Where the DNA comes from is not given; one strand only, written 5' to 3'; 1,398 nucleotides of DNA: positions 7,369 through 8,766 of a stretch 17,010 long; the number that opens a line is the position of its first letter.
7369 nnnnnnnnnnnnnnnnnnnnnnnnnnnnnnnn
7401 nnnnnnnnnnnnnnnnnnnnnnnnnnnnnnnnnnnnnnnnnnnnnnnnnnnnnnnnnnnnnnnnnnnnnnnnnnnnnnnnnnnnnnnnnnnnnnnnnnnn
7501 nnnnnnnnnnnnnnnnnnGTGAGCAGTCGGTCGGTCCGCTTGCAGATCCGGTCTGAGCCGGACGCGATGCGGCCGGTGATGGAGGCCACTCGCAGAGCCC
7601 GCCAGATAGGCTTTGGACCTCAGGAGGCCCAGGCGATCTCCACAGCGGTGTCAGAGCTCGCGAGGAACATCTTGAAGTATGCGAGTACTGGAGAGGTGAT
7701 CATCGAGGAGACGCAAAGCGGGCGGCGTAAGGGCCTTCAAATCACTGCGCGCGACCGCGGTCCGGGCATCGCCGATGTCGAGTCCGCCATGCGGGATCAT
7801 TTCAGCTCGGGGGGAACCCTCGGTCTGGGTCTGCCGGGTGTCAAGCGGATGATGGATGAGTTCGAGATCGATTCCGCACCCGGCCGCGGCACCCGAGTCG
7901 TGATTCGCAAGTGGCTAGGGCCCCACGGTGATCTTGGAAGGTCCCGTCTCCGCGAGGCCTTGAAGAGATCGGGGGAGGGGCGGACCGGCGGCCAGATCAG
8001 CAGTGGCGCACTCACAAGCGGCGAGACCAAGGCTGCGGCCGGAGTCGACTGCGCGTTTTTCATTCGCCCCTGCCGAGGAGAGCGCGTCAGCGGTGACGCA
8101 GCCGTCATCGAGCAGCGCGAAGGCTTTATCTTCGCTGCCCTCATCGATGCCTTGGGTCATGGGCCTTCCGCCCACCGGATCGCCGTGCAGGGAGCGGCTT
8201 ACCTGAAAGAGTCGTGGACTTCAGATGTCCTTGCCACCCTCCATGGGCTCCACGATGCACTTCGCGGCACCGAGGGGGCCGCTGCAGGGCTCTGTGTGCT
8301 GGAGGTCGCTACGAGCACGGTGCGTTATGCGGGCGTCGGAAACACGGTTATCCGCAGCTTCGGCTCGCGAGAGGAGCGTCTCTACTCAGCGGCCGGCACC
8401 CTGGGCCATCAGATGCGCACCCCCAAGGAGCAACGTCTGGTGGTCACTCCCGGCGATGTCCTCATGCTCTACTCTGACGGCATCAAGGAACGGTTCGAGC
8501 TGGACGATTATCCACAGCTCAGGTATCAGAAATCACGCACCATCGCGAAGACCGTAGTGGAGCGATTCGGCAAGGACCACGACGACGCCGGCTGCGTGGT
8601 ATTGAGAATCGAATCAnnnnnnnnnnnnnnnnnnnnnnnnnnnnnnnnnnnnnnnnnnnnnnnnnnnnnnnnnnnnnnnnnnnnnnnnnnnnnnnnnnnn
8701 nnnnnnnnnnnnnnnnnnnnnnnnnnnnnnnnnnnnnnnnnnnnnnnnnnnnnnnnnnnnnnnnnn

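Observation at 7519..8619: RsbT switch kinase fused in-frame to an RsbX-like feedback phosphatase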

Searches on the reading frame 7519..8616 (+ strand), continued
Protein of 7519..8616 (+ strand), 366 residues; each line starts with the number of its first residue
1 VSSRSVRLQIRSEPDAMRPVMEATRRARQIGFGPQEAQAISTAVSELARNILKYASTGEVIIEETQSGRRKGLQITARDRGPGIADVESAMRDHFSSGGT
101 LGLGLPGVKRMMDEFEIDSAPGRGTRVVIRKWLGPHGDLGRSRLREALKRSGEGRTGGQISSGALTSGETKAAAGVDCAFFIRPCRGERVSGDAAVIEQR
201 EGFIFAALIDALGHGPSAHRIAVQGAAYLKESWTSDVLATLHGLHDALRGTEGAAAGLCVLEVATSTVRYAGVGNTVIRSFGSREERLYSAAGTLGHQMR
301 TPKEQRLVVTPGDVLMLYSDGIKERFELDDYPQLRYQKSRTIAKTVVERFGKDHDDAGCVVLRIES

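Call 38: fold_search(model_id=the predicted structure, library=pdb)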
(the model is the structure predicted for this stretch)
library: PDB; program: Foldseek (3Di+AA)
matches with E <= 10: 639; with E <= 0.001: 113
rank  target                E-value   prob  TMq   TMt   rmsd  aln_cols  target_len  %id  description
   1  3zt9                  4.2e-17  1.00  0.48  0.88   2.2       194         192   27  The bacterial stressosome: a modular system that has been adapted to control secondary messenger signaling (released 2012-02-22)
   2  3w40_A                1.3e-13  1.00  0.48  0.84   3.0       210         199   15  Crystal structure of RsbX in complex with magnesium in space group P1 (released 2014-01-22)
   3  5ucg_B                4.8e-12  1.00  0.42  0.46  22.9       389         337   16  Structure of the PP2C Phosphatase Domain and a Fragment of the Regulatory Domain of the Cell Fate Determinant SpoIIE f (released 2017-05-31)
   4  5ucg_A                1.6e-11  1.00  0.42  0.45  22.8       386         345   14  Structure of the PP2C Phosphatase Domain and a Fragment of the Regulatory Domain of the Cell Fate Determinant SpoIIE f (released 2017-05-31)
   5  5ucg_D                2.7e-11  1.00  0.43  0.47  22.7       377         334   15  Structure of the PP2C Phosphatase Domain and a Fragment of the Regulatory Domain of the Cell Fate Determinant SpoIIE f (released 2017-05-31)
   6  5ucg_C                8.2e-11  1.00  0.41  0.45  23.1       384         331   16  Structure of the PP2C Phosphatase Domain and a Fragment of the Regulatory Domain of the Cell Fate Determinant SpoIIE f (released 2017-05-31)
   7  5ucg_E                1.9e-10  1.00  0.44  0.47  22.8       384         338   14  Structure of the PP2C Phosphatase Domain and a Fragment of the Regulatory Domain of the Cell Fate Determinant SpoIIE f (released 2017-05-31)
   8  3pu9_A                2.8e-10  1.00  0.44  0.66   3.9       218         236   22  Crystal structure of serine/threonine phosphatase Sphaerobacter thermophilus DSM 20745 (released 2010-12-22)
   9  3f79_D                5.3e-10  1.00  0.41  0.63   6.3       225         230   16  Structure of pseudo-centered cell crystal form of the C-terminal phosphatase domain of P. aeruginosa RssB (released 2009-11-24)
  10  3f79_F                2.4e-09  1.00  0.41  0.62   8.2       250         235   18  Structure of pseudo-centered cell crystal form of the C-terminal phosphatase domain of P. aeruginosa RssB (released 2009-11-24)
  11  6k4e_B                3.4e-09  1.00  0.41  0.60   4.4       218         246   18  SiaA-PP2C domain of Pseudomonas aeruginosa (released 2019-06-26)
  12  2j82                  3.6e-09  1.00  0.39  0.61   4.4       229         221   17  Structural analysis of the PP2C Family Phosphatase tPphA from Thermosynechococcus elongatus (released 2007-11-06)
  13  3f7a_B                3.6e-09  1.00  0.42  0.40   7.4       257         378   16  Structure of Orthorhombic crystal form of Pseudomonas aeruginosa RssB (released 2009-11-24)
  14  6k4e_A                4.1e-09  1.00  0.41  0.60   9.3       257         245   18  SiaA-PP2C domain of Pseudomonas aeruginosa (released 2019-06-26)
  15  3es2_A                4.1e-09  1.00  0.39  0.60   8.8       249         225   17  Structure of the C-terminal phosphatase domain of P. aeruginonsa RssB (released 2009-10-20)
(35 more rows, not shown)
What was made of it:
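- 7519..7917 (+): RsbT-type GHKL Ser/Thr kinase domain (aa 1-133). N box E46/N50 at 7654-7668; G1 D79-G83 at 7753-7767; G2 G99-G107 at 7813-7839. Foldseek to SpoIIAB, TM 0.75-0.77 (call 38).
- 8044..8616 (+): RsbX-type PP2C phosphatase domain (aa 176-366). GD 8092-8097; DALGHG 8146-8163; the GN 'motif 5' 8338-8343; DG 8476-8481; DD 8581-8586. Foldseek TM 0.88 and 0.84 (call 38).
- On RsbX (stressosome feedback PP2C phosphatase, 'GN' group II PPM): Foldseek: 3zt9 TM 0.88 and 3w40 TM 0.84 rank first (call 38).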

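Call 45: find_encoding_contigs(protein=P0001, flank=3000, max_places=4)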
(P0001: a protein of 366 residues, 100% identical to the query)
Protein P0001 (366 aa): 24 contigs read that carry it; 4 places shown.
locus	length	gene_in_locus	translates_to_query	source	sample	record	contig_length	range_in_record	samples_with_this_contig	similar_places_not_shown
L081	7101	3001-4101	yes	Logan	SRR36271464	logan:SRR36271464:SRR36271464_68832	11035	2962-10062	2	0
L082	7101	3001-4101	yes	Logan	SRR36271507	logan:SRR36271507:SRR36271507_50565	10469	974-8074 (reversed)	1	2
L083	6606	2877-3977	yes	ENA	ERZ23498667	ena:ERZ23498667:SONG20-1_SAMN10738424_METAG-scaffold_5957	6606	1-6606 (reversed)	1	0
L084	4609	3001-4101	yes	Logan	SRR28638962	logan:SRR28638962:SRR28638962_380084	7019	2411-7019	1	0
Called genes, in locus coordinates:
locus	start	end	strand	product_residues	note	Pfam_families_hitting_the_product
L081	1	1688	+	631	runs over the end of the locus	PF02743:dCache_1 (weak), PF00672:HAMP, PF01740:STAS, PF13466:STAS_2 (weak)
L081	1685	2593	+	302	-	PF11563:Protoglobin, PF01740:STAS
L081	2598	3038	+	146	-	PF01740:STAS (weak)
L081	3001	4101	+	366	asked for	PF13581:HATPase_c_2, PF02518:HATPase_c, PF07228:SpoIIE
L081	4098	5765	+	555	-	PF07228:SpoIIE, PF13581:HATPase_c_2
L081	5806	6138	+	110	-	PF01740:STAS, PF13466:STAS_2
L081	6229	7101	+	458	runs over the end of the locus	PF00520:Ion_trans, PF07885:Ion_trans_2, PF00027:cNMP_binding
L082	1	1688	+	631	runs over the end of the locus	PF02743:dCache_1 (weak), PF00672:HAMP, PF01740:STAS, PF13466:STAS_2 (weak)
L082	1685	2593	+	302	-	PF11563:Protoglobin, PF01740:STAS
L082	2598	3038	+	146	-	PF01740:STAS (weak)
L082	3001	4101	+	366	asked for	PF13581:HATPase_c_2, PF02518:HATPase_c, PF07228:SpoIIE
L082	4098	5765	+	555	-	PF07228:SpoIIE, PF13581:HATPase_c_2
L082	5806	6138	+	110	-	PF01740:STAS, PF13466:STAS_2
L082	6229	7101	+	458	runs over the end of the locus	PF00520:Ion_trans, PF07885:Ion_trans_2, PF00027:cNMP_binding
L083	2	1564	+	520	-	?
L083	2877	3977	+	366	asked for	PF13581:HATPase_c_2, PF02518:HATPase_c, PF07228:SpoIIE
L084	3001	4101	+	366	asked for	PF13581:HATPase_c_2, PF02518:HATPase_c, PF07228:SpoIIE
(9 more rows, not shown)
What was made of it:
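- Checked: Independent gene callers also give a 366-aa product (call 45).
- The identical protein with the same gene call occurs on at least 24 contigs from separate samples: call 45. The identical 366-aa product was called on at least 24 contigs from independent runs and assemblies (call 45).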

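Call 46: find_encoding_contigs(protein=P0238, flank=5000, max_places=3)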
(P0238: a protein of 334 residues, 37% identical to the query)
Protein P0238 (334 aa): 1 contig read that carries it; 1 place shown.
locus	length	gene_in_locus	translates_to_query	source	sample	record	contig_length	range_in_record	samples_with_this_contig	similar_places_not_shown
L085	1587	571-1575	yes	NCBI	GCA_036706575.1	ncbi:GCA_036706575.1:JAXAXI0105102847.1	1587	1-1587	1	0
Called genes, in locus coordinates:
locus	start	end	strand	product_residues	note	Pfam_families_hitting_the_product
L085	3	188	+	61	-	?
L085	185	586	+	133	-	PF13581:HATPase_c_2, PF02518:HATPase_c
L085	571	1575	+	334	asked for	PF07228:SpoIIE, PF13581:HATPase_c_2, PF02518:HATPase_c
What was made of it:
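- Tried and rejected: The one with recoverable context (P0238) sits directly after a separate 133-aa rsbT (call 46).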

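Call 66: search_protein_families(library=pfam, proteins=[L042:3372-4589:+, L042:4602-4976:+, L042:4986-6047:+, L042:6051-8720:+, L042:8733-9860:+], max_evalue=0.001)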
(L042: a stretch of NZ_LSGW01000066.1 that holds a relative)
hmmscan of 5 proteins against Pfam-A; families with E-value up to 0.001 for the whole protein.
L042:3372-4589:+ (406 aa): 6 families
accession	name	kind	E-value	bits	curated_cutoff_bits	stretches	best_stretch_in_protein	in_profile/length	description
PF08447.18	PAS_3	-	1.7e-32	112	25.6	2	163-248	2-88/89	PAS fold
PF13426.13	PAS_9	-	6.4e-25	87.8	27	2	35-131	8-102/103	PAS domain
PF08448.16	PAS_4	-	2.8e-23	82.7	23.1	2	156-256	11-109/110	PAS fold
PF00989.32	PAS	-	3.8e-19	69.2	22.6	2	36-129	19-112/113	PAS fold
PF01740.26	STAS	-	4.5e-11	42.9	22.6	1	290-381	3-94/106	STAS domain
PF13188.13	PAS_8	-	1.2e-08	35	21.8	0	159-194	18-52/65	PAS domain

L042:4602-4976:+ (125 aa): 0 families

L042:4986-6047:+ (354 aa): 3 families
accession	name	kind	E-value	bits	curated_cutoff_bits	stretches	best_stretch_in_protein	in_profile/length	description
PF07228.17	SpoIIE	-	2.6e-14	54.1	25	1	185-348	2-191/192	Stage II sporulation protein E (SpoIIE)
PF02518.31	HATPase_c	-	1.5e-11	45.2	26.4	1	40-133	2-105/111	Histidine kinase-, DNA gyrase B-, and HSP90-like ATPase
PF13581.12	HATPase_c_2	-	1.3e-07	32.1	27.4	1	26-134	14-126/127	Histidine kinase-like ATPase domain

L042:6051-8720:+ (890 aa): 4 families
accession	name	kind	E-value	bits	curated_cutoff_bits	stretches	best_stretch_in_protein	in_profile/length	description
PF00072.30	Response_reg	-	1.3e-47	161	30.2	2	550-662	1-110/111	Response regulator receiver domain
PF02518.31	HATPase_c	-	9e-29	100.6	26.4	1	271-385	1-109/111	Histidine kinase-, DNA gyrase B-, and HSP90-like ATPase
PF00512.31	HisKA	-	4e-23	81.7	26.9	1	159-224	1-66/66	His Kinase A (phospho-acceptor) domain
PF01627.28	Hpt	-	1.8e-12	47.7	24.6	1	715-791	1-73/84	Hpt domain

L042:8733-9860:+ (376 aa): 3 families
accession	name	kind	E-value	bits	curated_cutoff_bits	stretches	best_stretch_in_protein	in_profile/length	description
PF13487.12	HD_5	-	7.2e-28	97.9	27.2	1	205-346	34-170/170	HD domain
PF00072.30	Response_reg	-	2.4e-24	86.1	30.2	1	14-124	2-110/111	Response regulator receiver domain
PF01966.28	HD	-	9.5e-19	68.2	22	1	178-314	2-115/116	HD domain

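Call 72: search_protein_families(library=pfam, proteins=[L023:3824-6745:+, L022:6089-8185:+, L064:5962-7203:+, L052:5977-8754:+, L008:5885-7216:+, L001:6077-6814:+], max_evalue=0.001)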
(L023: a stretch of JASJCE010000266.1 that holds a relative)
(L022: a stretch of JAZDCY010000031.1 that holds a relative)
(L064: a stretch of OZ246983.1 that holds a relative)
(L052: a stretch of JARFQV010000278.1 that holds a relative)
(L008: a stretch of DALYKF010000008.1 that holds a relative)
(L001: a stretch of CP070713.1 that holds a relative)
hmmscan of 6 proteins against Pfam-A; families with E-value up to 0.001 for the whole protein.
L023:3824-6745:+ (974 aa): 4 families
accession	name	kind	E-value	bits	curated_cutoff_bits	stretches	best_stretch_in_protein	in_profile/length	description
PF00072.30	Response_reg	-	1.4e-49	167.4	30.2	3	437-552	1-109/111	Response regulator receiver domain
PF02518.31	HATPase_c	-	5.6e-31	107.7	26.4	1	301-413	1-107/111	Histidine kinase-, DNA gyrase B-, and HSP90-like ATPase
PF00512.31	HisKA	-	1.8e-23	82.8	26.9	1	188-253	1-66/66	His Kinase A (phospho-acceptor) domain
PF01627.28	Hpt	-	1.1e-08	35.7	24.6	1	811-884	15-79/84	Hpt domain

L022:6089-8185:+ (699 aa): 4 families
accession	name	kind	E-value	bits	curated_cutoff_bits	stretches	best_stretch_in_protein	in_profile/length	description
PF00072.30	Response_reg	-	7.2e-49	165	30.2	2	574-686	1-111/111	Response regulator receiver domain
PF02518.31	HATPase_c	-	1.6e-30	106.2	26.4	1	289-403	1-109/111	Histidine kinase-, DNA gyrase B-, and HSP90-like ATPase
PF00512.31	HisKA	-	8.6e-21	74.2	26.9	1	177-242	1-66/66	His Kinase A (phospho-acceptor) domain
PF23198.2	PDE8A_N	-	2.1e-06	28.2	29.6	1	575-662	16-102/147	PDE8A-like, N-terminal domain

L064:5962-7203:+ (414 aa): 2 families
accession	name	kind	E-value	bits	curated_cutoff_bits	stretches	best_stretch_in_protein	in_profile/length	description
PF02518.31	HATPase_c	-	1.1e-29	103.6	26.4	1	295-407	2-109/111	Histidine kinase-, DNA gyrase B-, and HSP90-like ATPase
PF00512.31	HisKA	-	8.1e-21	74.3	26.9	1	180-248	1-66/66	His Kinase A (phospho-acceptor) domain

L052:5977-8754:+ (926 aa): 5 families
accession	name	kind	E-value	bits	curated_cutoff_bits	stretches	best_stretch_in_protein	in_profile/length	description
PF00072.30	Response_reg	-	3.9e-53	178.8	30.2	2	579-689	1-109/111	Response regulator receiver domain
PF02518.31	HATPase_c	-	2e-34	118.8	26.4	1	294-409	1-110/111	Histidine kinase-, DNA gyrase B-, and HSP90-like ATPase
PF00512.31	HisKA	-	4.3e-22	78.4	26.9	1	182-247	1-66/66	His Kinase A (phospho-acceptor) domain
PF01627.28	Hpt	-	4.5e-09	36.9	24.6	1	743-819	2-81/84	Hpt domain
PF23198.2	PDE8A_N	-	8.5e-06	26.2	29.6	0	599-667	33-102/147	PDE8A-like, N-terminal domain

L008:5885-7216:+ (444 aa): 1 family
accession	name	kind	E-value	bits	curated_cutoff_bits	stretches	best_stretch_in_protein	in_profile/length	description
PF07228.17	SpoIIE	-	1.6e-39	136.3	25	1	223-416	2-190/192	Stage II sporulation protein E (SpoIIE)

L001:6077-6814:+ (246 aa): 0 families

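Call 79: list_cluster_members(proteins=[L042:4986-6047:+, L075:4980-6050:+, P0088])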
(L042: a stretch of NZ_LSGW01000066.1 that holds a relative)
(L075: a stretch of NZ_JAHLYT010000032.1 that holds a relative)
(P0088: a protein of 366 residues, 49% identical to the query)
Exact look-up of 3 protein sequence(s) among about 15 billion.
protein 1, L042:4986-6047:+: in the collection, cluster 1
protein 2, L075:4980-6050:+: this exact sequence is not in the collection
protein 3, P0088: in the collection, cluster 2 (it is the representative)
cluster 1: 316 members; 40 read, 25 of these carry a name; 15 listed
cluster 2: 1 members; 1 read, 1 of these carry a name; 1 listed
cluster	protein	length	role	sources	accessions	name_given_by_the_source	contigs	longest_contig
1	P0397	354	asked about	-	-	histidine kinase [Aeromonas salmonicida subsp. salmonicida] | ATP-binding SpoIIE family protein phosphatase [Aeromonas salmonicida]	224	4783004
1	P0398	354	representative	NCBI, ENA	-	-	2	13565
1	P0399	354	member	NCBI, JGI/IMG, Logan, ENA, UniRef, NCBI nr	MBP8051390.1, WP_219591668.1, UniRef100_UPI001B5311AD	ATP-binding SpoIIE family protein phosphatase [Aeromonas salmonicida] | ATP-binding SpoIIE family protein phosphatase n=1 Tax=Aeromonas salmonicida TaxID=645 ...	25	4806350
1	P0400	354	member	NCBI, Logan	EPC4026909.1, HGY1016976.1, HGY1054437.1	SpoIIE family protein phosphatase [Aeromonas salmonicida]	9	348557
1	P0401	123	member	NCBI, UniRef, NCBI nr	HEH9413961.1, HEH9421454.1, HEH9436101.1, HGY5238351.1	anti-anti-sigma factor [Aeromonas salmonicida] | Anti-anti-sigma factor n=2 Tax=Gammaproteobacteria TaxID=1236 RepID=A0A3L0W4T2_ECOLX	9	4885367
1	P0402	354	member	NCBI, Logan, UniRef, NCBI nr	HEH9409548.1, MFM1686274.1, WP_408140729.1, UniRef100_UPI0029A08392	SpoIIE family protein phosphatase [Aeromonas salmonicida] | SpoIIE family protein phosphatase n=1 Tax=Aeromonas salmonicida TaxID=645 ...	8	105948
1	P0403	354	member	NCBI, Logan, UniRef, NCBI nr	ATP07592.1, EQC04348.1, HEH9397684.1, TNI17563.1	histidine kinase [Aeromonas salmonicida] | Serine/threonine-protein kinase RsbT n=1 Tax=Aeromonas salmonicida subsp. pectinolytica ... | ATP-binding SpoIIE family protein phosphatase [Aeromonas salmonicida]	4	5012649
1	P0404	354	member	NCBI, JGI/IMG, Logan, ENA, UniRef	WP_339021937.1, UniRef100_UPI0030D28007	ATP-binding SpoIIE family protein phosphatase [Aeromonas salmonicida] | ATP-binding SpoIIE family protein phosphatase n=1 Tax=Aeromonas salmonicida TaxID=645 ...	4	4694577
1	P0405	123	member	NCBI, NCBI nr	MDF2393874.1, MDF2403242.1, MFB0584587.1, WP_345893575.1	anti-anti-sigma factor [Aeromonas sp. 5HA1] | anti-anti-sigma factor [Aeromonas sp. 2MA4]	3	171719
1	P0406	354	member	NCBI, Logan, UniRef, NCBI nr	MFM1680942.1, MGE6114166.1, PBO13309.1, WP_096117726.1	SpoIIE family protein phosphatase [Aeromonas salmonicida] | ATP-binding SpoIIE family protein phosphatase n=1 Tax=Aeromonas salmonicida TaxID=645 ...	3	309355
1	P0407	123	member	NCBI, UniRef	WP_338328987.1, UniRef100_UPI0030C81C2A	anti-anti-sigma factor [Aeromonas salmonicida] | anti-anti-sigma factor n=1 Tax=Aeromonas salmonicida TaxID=645 RepID=UPI0030C81C2A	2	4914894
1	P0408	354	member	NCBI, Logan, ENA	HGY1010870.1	TPA: SpoIIE family protein phosphatase [Aeromonas salmonicida]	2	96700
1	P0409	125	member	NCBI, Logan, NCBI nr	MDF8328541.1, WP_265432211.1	anti-anti-sigma factor [Aeromonas salmonicida]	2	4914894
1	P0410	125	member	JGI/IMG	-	anti-anti-sigma regulatory factor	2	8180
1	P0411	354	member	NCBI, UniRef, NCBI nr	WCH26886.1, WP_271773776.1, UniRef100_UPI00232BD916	ATP-binding SpoIIE family protein phosphatase [Aeromonas salmonicida] | ATP-binding SpoIIE family protein phosphatase n=1 Tax=Aeromonas salmonicida TaxID=645 ...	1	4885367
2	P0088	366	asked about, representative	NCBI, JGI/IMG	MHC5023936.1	MAG: ATP-binding SpoIIE family protein phosphatase [Planctomycetota bacterium] | anti-sigma regulatory factor (Ser/Thr protein kinase)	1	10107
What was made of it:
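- The fusion is present in complete genomes of cultured Aeromonas salmonicida (exact sequence on 224 contigs): calls 66, 79.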

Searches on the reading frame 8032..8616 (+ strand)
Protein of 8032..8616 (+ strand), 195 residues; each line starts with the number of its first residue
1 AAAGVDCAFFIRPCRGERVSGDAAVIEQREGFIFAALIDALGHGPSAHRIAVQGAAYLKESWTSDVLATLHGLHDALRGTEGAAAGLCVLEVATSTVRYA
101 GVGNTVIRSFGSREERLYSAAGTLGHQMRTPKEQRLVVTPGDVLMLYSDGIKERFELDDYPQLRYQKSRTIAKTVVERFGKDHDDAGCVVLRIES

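Call 43: search_protein_families(library=pfam, proteins=[window:8032-8616:+], max_evalue=10)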
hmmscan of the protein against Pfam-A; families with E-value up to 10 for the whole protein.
window:8032-8616:+ (195 aa): 1 family
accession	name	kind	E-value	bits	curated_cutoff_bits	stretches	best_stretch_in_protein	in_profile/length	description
PF07228.17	SpoIIE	-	1.3e-10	41.9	25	1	33-189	5-187/192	Stage II sporulation protein E (SpoIIE)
